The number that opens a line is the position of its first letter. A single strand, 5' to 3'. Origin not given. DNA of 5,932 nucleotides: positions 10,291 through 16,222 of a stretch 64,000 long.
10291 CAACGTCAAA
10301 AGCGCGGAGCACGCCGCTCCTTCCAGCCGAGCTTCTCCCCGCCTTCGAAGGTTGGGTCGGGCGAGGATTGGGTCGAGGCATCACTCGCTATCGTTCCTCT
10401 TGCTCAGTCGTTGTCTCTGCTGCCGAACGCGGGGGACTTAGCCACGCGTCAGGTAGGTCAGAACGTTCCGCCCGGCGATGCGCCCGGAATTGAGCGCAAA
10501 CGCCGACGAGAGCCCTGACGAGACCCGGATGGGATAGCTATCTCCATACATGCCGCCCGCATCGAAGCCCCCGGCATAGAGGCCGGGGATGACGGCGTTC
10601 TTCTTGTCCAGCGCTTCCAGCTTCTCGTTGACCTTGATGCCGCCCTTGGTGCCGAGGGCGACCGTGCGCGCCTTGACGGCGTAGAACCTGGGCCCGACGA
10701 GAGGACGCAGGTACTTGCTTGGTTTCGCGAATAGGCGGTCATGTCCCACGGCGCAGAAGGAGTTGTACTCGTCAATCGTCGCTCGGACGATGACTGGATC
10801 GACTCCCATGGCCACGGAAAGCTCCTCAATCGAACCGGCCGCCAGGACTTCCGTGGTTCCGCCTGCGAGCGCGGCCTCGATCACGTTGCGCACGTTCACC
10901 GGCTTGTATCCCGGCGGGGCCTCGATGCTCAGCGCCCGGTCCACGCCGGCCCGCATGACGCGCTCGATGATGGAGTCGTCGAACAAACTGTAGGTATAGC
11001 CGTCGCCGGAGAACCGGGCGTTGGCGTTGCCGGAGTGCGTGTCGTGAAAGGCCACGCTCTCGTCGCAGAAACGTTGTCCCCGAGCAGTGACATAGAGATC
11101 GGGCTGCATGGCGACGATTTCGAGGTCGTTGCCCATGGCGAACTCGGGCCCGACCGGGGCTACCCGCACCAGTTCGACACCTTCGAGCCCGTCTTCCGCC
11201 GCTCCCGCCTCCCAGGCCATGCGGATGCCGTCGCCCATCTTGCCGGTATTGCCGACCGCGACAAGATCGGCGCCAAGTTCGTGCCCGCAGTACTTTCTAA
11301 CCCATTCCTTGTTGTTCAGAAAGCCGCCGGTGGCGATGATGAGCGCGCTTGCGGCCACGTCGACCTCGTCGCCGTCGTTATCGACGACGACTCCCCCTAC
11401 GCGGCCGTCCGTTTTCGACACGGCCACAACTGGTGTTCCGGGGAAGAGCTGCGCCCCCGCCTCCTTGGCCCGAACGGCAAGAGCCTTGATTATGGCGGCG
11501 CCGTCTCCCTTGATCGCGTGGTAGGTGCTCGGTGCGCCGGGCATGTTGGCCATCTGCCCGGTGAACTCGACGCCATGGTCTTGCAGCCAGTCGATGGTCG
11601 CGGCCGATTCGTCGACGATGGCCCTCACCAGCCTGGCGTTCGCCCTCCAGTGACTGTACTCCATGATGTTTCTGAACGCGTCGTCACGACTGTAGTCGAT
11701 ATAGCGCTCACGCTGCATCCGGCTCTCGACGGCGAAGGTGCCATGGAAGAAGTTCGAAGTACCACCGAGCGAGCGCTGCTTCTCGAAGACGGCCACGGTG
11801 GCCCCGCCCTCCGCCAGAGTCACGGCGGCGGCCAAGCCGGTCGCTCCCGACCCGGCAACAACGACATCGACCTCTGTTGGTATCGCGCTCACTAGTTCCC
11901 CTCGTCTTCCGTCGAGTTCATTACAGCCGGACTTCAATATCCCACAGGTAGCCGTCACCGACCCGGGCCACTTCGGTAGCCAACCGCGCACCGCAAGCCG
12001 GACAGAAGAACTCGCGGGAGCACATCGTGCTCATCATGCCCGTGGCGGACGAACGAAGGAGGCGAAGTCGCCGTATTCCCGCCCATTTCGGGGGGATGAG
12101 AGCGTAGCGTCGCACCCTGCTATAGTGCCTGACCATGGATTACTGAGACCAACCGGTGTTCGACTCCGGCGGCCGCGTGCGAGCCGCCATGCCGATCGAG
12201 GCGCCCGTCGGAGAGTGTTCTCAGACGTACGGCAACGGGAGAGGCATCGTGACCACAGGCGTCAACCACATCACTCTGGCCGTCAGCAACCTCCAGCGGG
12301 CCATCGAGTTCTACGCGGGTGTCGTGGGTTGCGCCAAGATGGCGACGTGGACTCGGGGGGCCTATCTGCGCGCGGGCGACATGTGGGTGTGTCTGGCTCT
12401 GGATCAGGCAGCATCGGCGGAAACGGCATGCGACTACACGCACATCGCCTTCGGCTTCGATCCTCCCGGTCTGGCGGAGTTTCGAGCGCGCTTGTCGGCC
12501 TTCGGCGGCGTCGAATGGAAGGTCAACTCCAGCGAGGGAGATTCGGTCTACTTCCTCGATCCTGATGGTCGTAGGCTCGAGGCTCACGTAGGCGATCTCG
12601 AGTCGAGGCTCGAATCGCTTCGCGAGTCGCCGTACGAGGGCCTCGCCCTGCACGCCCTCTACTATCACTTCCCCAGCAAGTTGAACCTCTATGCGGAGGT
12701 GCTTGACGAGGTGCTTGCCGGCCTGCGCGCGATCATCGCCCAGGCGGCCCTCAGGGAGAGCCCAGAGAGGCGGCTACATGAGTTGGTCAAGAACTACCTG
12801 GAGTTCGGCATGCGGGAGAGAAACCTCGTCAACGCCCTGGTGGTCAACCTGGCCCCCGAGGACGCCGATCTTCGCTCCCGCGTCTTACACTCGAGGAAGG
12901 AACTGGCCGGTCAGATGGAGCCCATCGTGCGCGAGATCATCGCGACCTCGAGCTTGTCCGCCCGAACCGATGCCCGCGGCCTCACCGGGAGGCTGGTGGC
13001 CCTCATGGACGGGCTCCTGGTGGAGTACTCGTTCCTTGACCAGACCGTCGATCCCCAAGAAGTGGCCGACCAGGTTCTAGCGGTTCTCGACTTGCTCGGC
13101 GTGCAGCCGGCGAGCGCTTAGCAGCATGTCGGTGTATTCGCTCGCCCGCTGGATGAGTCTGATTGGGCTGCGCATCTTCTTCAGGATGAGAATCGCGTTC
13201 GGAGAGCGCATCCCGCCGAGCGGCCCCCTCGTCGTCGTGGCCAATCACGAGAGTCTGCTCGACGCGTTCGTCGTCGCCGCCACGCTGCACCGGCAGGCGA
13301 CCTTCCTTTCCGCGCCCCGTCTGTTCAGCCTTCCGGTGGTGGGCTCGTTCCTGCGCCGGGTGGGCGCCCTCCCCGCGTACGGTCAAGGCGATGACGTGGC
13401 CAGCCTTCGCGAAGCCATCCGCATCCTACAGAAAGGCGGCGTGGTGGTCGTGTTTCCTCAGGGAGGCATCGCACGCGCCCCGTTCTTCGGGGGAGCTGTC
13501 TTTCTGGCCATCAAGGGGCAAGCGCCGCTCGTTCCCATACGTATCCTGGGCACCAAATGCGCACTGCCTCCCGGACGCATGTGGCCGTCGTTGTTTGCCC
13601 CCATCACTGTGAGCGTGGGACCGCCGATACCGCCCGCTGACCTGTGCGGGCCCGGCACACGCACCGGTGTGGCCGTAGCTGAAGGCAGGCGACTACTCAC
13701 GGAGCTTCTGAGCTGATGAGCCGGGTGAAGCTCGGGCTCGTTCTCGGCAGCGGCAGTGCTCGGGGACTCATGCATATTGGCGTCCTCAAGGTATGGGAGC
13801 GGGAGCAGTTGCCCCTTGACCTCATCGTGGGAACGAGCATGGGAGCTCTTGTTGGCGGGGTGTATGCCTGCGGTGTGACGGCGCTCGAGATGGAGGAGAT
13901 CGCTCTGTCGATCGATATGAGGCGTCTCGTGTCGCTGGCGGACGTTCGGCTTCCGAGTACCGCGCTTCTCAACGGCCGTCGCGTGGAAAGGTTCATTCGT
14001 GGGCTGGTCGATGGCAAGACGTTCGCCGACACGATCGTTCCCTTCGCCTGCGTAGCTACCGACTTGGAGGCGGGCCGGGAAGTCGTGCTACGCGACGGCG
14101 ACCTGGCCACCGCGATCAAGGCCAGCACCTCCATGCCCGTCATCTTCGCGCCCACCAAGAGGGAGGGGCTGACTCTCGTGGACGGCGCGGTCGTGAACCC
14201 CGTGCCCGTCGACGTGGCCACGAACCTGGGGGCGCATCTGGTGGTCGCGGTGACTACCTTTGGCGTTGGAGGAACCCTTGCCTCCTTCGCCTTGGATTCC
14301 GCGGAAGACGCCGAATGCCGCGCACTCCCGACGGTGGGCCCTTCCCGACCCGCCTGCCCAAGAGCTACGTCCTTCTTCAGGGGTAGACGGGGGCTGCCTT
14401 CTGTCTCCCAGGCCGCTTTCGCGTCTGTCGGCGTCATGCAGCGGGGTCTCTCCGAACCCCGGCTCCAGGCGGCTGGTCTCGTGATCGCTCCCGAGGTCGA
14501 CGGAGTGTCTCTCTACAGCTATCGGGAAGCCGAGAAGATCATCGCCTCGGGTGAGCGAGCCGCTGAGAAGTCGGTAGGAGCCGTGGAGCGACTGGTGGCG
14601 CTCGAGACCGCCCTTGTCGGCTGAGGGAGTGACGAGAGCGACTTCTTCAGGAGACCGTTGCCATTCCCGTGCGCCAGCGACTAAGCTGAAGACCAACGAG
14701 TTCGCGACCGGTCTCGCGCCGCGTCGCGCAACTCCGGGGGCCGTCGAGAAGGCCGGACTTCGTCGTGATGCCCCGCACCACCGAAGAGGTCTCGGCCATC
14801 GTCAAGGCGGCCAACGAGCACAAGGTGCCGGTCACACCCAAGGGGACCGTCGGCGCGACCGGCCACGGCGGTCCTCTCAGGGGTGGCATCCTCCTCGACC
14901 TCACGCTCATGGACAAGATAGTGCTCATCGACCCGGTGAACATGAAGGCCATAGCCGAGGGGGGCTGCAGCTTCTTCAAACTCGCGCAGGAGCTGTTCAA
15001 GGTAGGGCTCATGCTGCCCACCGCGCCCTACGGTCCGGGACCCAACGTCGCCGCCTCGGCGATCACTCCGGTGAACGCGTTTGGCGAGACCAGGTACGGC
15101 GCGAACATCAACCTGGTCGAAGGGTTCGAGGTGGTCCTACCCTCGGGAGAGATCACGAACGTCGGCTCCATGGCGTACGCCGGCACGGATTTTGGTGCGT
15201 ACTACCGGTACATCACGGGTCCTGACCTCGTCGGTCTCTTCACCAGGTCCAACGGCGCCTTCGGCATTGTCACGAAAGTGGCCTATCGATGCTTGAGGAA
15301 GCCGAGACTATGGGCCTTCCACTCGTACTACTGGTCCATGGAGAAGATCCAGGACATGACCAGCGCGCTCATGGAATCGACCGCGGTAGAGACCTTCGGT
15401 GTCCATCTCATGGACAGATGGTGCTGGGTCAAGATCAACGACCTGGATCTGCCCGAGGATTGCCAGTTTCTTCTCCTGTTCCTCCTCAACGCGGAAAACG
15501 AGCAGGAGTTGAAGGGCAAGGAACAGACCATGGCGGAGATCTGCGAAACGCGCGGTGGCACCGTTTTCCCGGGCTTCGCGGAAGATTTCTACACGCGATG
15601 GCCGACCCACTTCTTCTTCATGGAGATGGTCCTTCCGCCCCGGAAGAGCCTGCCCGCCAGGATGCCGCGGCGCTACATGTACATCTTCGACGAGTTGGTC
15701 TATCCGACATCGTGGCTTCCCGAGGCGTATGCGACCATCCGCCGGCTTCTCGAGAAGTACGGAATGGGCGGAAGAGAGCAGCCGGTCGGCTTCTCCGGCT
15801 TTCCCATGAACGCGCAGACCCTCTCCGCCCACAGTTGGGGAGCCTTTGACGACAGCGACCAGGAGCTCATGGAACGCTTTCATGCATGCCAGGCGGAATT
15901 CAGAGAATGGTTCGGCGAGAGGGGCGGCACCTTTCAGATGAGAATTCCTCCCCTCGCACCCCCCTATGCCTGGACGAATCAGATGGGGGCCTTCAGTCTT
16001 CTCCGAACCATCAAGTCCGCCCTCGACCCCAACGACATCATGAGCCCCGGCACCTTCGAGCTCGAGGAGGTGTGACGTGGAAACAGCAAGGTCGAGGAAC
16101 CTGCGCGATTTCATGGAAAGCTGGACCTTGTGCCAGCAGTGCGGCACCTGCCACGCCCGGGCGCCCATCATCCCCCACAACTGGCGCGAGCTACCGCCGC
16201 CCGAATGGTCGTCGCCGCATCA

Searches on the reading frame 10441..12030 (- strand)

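Call 55: search_protein_families(library=pfam, max_evalue=0.00001, proteins=[window:10441-12030:-])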
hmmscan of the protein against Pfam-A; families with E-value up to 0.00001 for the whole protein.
window:10441-12030:- (530 aa): 7 families
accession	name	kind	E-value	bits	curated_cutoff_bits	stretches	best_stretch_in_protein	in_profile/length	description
PF00890.30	FAD_binding_2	-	7.4e-51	174.1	20.4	1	55-498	1-406/414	FAD binding domain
PF01266.30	DAO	-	1.6e-16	61.3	27.9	1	55-242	1-208/353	FAD dependent oxidoreductase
PF12831.13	FAD_oxidored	-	1.3e-10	41.6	27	1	55-235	1-145/416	FAD dependent oxidoreductase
PF03486.20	HI0933_like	-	2.7e-10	40.5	50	0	55-89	2-36/244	HI0933-like protein Rossmann domain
PF13450.12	NAD_binding_8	-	3.7e-07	30.7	21.9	1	58-92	1-35/68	NAD(P)-binding Rossmann-like domain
PF01946.23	Thi4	-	4.1e-07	29.9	26.2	0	53-92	17-57/235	Thi4 family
PF07992.20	Pyr_redox_2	-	6.5e-07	29.5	26.1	0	55-236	2-109/291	Pyridine nucleotide-disulphide oxidoreductase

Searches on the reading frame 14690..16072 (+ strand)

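Call 55: search_protein_families(library=pfam, max_evalue=0.00001, proteins=[window:14690-16072:+])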
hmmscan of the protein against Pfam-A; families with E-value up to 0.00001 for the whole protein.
window:14690-16072:+ (461 aa): 2 families
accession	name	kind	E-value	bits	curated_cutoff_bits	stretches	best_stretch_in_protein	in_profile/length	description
PF01565.28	FAD_binding_4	-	3e-25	89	26.4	1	22-158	1-138/139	FAD binding domain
PF02913.24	FAD-oxidase_C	-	1.3e-10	41.8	21.2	1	218-454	16-246/248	FAD linked oxidases, C-terminal domain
